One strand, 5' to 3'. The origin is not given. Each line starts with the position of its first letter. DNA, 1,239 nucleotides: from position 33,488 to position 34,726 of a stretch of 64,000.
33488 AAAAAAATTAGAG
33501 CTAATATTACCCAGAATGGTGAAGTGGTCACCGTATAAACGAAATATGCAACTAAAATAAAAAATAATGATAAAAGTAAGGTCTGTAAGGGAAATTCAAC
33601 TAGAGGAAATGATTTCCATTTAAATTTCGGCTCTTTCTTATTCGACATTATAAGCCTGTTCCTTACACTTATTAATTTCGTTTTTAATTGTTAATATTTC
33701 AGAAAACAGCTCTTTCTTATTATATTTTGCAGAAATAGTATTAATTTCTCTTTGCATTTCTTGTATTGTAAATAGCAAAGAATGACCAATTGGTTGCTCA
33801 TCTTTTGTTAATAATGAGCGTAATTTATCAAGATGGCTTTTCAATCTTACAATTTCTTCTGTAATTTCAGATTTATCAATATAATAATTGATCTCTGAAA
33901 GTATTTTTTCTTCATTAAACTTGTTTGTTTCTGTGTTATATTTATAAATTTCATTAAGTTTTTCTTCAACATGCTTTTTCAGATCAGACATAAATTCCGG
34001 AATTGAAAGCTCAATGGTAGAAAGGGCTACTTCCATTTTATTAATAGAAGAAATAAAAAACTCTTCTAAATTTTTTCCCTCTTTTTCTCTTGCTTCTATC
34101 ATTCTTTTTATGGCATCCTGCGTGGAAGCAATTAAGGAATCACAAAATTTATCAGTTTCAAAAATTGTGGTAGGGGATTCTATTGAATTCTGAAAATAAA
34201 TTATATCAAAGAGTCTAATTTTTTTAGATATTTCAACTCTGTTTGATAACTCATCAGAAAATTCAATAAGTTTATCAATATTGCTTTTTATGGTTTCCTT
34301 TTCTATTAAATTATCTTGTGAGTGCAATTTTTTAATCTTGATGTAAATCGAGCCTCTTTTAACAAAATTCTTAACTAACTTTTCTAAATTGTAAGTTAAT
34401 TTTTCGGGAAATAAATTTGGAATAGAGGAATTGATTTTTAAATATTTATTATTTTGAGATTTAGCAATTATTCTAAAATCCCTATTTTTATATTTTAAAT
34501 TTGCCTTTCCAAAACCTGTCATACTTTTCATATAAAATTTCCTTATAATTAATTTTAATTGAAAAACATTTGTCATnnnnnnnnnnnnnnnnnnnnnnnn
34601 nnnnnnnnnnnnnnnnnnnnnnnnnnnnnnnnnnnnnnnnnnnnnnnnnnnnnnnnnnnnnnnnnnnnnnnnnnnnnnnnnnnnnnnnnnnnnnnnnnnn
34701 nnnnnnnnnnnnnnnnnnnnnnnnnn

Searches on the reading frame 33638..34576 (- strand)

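Call 39: search_protein_families(library=pfam, proteins=[window:33638-34576:-], max_evalue=0.000001)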
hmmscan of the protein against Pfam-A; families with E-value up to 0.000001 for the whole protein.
window:33638-34576:- (312 aa): 2 families
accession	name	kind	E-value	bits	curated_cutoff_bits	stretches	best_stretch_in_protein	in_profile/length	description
PF08340.16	YicC-like_C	-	4.2e-29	101.5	27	1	193-312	6-120/120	Endoribonuclease YicC-like, C-terminal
PF03755.18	YicC-like_N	-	2.1e-21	77.4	25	1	16-171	1-155/156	Endoribonuclease YicC-like, N-terminal region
